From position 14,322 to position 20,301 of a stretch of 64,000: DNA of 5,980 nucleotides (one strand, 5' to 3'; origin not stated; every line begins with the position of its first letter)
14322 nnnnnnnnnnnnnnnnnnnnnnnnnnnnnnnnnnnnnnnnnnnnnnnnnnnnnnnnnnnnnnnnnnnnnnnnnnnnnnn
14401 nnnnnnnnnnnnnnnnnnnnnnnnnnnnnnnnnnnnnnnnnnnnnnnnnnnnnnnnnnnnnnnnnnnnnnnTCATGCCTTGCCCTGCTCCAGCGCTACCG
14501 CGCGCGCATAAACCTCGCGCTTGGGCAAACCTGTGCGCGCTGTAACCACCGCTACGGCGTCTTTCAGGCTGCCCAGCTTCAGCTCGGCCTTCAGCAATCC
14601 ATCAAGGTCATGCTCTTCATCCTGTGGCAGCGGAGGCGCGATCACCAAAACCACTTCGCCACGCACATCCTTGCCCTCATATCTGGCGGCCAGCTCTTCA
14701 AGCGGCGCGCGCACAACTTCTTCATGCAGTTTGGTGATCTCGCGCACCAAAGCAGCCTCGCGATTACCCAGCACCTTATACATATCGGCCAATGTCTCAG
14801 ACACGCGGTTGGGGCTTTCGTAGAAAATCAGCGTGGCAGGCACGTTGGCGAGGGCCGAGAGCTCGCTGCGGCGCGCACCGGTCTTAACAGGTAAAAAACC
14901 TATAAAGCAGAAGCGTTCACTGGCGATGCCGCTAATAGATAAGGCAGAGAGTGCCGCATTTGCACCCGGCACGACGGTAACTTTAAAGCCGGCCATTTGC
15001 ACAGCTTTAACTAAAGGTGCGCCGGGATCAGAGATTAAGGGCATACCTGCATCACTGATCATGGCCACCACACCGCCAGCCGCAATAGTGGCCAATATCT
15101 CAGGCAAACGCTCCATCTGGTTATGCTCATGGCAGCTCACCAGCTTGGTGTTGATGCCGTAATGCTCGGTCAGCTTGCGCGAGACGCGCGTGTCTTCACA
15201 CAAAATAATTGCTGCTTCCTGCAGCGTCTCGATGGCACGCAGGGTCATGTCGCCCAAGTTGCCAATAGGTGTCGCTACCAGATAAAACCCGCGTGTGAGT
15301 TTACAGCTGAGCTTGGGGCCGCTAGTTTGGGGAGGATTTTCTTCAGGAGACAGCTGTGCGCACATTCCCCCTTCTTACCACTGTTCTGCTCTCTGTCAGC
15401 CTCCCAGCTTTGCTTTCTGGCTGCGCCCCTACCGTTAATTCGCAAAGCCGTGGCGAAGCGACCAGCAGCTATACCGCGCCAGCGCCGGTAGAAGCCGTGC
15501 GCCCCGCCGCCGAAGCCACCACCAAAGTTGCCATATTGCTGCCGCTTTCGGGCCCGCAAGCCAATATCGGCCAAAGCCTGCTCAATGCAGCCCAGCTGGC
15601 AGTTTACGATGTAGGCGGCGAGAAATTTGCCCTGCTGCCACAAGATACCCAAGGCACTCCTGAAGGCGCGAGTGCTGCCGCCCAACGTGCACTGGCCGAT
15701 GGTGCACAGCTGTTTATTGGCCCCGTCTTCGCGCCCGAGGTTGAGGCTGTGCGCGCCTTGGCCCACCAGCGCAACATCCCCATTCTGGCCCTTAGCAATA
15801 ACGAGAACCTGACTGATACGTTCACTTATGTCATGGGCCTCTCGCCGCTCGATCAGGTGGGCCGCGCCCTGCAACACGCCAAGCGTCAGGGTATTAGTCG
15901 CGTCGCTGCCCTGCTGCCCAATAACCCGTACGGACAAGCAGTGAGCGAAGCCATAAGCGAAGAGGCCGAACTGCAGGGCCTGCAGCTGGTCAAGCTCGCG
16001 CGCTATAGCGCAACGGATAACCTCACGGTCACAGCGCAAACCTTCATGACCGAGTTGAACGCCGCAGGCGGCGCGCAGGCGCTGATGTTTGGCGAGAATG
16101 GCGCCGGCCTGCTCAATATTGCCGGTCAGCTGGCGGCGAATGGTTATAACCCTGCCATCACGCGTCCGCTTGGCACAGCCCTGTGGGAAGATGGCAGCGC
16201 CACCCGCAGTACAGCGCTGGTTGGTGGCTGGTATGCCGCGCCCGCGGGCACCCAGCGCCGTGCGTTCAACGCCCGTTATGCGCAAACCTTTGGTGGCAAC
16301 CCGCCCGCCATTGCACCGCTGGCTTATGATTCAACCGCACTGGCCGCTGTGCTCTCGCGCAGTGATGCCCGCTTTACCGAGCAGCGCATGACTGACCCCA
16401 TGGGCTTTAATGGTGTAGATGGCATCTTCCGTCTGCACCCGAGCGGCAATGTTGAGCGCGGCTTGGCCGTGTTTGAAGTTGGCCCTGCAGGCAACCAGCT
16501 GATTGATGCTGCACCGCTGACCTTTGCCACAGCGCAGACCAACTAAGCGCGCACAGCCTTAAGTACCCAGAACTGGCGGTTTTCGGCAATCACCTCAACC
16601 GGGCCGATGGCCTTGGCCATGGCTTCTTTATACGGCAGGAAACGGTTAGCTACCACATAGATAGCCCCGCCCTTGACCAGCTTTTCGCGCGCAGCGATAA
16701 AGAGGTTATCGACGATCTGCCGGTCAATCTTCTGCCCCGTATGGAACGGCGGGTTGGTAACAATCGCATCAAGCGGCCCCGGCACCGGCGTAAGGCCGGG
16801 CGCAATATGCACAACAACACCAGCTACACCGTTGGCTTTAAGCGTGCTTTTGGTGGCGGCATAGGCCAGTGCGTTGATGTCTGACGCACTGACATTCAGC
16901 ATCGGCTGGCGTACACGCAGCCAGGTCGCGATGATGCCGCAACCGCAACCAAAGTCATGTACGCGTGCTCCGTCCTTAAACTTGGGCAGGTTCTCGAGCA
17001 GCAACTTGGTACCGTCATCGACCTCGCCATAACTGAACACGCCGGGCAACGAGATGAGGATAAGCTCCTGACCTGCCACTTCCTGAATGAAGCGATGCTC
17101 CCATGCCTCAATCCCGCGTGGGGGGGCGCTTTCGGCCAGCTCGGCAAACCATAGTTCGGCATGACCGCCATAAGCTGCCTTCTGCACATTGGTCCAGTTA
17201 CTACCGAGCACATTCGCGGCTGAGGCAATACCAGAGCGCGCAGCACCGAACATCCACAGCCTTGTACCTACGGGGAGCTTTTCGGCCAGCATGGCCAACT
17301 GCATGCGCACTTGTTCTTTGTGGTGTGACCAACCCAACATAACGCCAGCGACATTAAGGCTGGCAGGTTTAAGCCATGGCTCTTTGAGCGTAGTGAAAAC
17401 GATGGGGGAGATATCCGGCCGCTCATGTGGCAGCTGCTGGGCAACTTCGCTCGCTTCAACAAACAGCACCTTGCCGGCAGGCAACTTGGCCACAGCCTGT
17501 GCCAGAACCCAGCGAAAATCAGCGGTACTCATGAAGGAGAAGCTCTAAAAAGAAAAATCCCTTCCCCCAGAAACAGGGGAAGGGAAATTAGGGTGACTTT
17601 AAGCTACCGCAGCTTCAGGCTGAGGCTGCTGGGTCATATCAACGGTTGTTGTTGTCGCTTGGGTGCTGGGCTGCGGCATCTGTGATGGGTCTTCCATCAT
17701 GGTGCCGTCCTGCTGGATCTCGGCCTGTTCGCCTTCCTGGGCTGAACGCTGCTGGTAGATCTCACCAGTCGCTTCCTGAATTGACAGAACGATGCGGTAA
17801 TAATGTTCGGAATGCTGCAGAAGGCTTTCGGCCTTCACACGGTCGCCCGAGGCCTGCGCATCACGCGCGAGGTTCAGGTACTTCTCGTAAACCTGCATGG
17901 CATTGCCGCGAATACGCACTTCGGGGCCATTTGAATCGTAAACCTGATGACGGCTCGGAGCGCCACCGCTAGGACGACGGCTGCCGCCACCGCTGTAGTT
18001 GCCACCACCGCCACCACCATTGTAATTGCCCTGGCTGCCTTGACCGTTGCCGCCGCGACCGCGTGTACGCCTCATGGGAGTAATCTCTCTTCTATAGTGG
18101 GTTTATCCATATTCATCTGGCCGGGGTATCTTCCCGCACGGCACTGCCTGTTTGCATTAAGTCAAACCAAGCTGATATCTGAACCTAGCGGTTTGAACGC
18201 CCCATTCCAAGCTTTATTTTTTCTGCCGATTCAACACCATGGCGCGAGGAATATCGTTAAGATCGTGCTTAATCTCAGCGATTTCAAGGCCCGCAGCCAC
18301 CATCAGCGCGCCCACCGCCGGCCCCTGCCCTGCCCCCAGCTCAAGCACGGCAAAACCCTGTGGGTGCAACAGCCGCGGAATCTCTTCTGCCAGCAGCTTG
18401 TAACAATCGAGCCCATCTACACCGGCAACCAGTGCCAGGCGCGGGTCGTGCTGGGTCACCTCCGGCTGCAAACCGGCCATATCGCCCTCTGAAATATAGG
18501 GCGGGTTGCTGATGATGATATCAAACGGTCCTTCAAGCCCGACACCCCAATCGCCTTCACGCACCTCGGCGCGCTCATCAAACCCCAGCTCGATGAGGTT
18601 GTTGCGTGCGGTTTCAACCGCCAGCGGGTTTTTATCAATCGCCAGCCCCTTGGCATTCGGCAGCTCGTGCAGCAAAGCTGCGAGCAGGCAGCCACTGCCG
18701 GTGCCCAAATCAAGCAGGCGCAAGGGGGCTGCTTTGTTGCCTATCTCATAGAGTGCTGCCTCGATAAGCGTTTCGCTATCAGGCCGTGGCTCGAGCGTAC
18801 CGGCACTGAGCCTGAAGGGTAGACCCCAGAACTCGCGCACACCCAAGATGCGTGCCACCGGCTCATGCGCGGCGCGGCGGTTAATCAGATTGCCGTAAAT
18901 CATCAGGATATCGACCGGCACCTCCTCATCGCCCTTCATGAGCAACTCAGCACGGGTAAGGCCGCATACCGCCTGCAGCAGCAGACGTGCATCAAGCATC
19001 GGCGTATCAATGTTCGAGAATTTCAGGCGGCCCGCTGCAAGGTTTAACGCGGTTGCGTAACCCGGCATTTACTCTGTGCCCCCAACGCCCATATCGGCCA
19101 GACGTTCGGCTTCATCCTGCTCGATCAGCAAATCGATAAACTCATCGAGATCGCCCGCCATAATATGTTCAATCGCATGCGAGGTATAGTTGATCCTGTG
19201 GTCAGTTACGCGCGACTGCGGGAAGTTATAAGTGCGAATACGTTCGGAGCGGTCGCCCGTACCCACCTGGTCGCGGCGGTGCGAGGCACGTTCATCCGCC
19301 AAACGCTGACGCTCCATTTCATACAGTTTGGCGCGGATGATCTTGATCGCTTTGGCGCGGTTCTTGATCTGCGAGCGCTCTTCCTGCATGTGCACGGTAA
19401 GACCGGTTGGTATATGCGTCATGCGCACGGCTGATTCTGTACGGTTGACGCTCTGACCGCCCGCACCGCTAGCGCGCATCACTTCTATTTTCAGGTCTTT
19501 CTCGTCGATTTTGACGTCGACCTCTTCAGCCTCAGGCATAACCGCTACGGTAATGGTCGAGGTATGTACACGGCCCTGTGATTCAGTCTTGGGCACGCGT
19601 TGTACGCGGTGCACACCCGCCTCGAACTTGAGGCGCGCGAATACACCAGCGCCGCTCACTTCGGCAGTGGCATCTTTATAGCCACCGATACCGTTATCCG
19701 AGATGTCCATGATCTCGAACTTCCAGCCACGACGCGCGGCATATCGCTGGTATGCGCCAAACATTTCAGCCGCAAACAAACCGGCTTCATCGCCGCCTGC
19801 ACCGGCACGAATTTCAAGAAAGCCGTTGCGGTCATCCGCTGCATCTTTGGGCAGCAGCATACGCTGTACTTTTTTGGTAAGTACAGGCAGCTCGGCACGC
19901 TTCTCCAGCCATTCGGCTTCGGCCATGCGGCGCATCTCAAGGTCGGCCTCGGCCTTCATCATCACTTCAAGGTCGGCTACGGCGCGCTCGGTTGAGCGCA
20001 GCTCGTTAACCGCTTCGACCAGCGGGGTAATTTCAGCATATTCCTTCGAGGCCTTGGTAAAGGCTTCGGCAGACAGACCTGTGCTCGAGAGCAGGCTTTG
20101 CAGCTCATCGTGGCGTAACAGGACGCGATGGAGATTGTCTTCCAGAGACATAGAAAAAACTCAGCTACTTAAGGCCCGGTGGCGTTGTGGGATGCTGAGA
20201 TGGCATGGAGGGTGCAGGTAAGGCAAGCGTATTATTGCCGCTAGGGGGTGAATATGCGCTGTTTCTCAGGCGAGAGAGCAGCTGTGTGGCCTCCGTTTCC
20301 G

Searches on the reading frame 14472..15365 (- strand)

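Call 28: search_protein_families(library=pfam, proteins=[window:14472-15365:-], max_evalue=0.001)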
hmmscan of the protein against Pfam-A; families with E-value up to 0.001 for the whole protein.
window:14472-15365:- (297 aa): 2 families
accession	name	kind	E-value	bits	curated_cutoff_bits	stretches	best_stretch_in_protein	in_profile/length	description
PF00590.25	TP_methylase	-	6.2e-35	121.5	27.8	1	27-226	2-212/212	Tetrapyrrole (Corrin/Porphyrin) Methylases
PF23016.2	RsmI_C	-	2.3e-09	37.4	27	1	250-292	3-45/46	RsmI C-terminal HTH domain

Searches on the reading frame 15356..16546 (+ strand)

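Call 28: search_protein_families(library=pfam, proteins=[window:15356-16546:+], max_evalue=0.001)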
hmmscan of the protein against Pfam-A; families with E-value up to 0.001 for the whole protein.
window:15356-16546:+ (396 aa): 3 families
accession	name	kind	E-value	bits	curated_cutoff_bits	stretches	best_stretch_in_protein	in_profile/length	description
PF13458.12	Peripla_BP_6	-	8.5e-39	134.6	31.7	1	56-376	2-339/343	Periplasmic binding protein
PF04348.19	LppC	-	1.5e-14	54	28.8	1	54-232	217-398/563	LppC putative lipoprotein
PF01094.35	ANF_receptor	-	6.6e-08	32.4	25.4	1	87-249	21-190/353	Receptor family ligand binding region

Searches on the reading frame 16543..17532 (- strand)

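Call 18: search_protein_families(library=pfam, proteins=[window:16543-17532:-], max_evalue=0.01)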
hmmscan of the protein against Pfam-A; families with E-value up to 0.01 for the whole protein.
window:16543-17532:- (329 aa): 7 families
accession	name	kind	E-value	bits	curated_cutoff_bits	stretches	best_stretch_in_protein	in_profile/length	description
PF05175.20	MTS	-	2.2e-47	161.3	23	1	157-325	2-170/170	Methyltransferase small domain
PF08468.16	MTS_N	-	3.8e-12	46.9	27.3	1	60-145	70-155/158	Methyltransferase small domain N-terminal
PF06325.19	PrmA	-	0.00015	21.8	22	1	174-260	147-233/296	Ribosomal protein L11 methyltransferase (PrmA)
PF13489.12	Methyltransf_23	-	0.00078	19.7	27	1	176-221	11-54/164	Methyltransferase domain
PF13649.12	Methyltransf_25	-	0.0024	19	27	1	191-268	1-79/97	Methyltransferase domain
PF12847.13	Methyltransf_18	-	0.0063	17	27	0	186-257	13-86/151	Methyltransferase domain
PF01135.25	PCMT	-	0.0085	16.3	20.3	0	180-258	67-147/210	Protein-L-isoaspartate(D-aspartate) O-methyltransferase (PCMT)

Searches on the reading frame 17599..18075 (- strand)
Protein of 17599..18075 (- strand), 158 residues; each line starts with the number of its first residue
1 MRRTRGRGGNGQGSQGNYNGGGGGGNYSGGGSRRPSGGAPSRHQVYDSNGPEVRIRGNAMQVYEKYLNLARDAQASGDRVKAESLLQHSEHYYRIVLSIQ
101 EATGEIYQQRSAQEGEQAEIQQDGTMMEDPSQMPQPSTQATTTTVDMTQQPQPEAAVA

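Call 18: search_protein_families(library=pfam, proteins=[window:17599-18075:-], max_evalue=0.01)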
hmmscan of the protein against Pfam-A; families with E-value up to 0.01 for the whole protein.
window:17599-18075:- (158 aa): 1 family
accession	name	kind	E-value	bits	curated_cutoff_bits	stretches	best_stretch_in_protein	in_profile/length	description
PF13763.11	DUF4167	-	1.3e-27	96.2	25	1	33-101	9-77/78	Domain of unknown function (DUF4167)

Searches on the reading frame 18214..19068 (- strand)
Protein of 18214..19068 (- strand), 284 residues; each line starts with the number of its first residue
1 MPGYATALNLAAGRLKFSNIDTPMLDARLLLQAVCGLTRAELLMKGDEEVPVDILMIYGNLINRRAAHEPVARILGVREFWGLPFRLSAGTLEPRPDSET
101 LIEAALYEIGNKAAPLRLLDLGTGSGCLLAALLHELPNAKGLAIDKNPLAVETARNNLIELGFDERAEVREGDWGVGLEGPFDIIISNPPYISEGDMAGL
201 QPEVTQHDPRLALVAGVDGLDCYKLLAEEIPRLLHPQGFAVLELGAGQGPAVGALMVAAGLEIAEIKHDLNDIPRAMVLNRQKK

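Call 18: search_protein_families(library=pfam, proteins=[window:18214-19068:-], max_evalue=0.01)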
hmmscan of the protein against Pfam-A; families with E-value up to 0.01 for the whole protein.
window:18214-19068:- (284 aa): 13 families
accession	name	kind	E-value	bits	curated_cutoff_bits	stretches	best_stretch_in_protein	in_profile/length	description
PF17827.6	PrmC_N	-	4.8e-19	69.1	23.4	1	7-76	2-71/71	PrmC N-terminal domain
PF05175.20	MTS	-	3.9e-13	49.8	23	1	117-195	34-112/170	Methyltransferase small domain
PF13847.12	Methyltransf_31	-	3e-11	43.7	27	1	116-241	5-108/145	Methyltransferase domain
PF13649.12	Methyltransf_25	-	7.2e-07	30.3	27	1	119-193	2-78/97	Methyltransferase domain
PF08242.18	Methyltransf_12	-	9e-07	30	30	1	119-188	1-72/98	Methyltransferase domain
PF06325.19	PrmA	-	2e-06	28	22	1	117-188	164-233/296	Ribosomal protein L11 methyltransferase (PrmA)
PF01170.24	UPF0020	-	1.1e-05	25.7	22.3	1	101-191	43-131/197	RMKL-like, methyltransferase domain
PF13489.12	Methyltransf_23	-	3.4e-05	24.1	27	0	111-188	19-88/164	Methyltransferase domain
PF07669.17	Eco57I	-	4.2e-05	24.1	25.3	1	173-199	69-92/171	Eco57I restriction-modification methylase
PF01135.25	PCMT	-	0.00012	22.4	20.3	1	115-186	74-147/210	Protein-L-isoaspartate(D-aspartate) O-methyltransferase (PCMT)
PF03602.21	Cons_hypoth95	-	0.00014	22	24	1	95-195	22-127/182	Conserved hypothetical protein 95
PF00891.24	Methyltransf_2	-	0.0015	18.4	22.3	1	117-174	65-120/210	O-methyltransferase domain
PF08241.18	Methyltransf_11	-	0.009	17.1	21.2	0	119-187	1-66/95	Methyltransferase domain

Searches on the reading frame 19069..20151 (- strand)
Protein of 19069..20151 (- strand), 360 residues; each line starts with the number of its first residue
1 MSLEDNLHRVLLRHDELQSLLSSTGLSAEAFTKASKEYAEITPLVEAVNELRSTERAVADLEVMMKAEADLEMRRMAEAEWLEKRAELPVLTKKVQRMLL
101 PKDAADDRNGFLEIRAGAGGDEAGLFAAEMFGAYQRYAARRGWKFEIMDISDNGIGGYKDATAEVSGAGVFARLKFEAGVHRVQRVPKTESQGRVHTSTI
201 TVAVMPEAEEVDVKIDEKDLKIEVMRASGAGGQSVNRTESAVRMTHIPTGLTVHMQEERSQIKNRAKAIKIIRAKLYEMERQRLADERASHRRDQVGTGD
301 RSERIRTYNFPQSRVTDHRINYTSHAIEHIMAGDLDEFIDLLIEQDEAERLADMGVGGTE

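Call 18: search_protein_families(library=pfam, proteins=[window:19069-20151:-], max_evalue=0.01)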
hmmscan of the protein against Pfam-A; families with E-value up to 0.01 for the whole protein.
window:19069-20151:- (360 aa): 2 families
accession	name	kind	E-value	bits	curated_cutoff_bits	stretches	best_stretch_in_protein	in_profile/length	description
PF03462.23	PCRF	-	4.8e-63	212.9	24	1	13-202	4-194/194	PCRF domain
PF00472.26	RF-1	-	6.2e-42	142.6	35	1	209-319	1-116/116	RF-1 domain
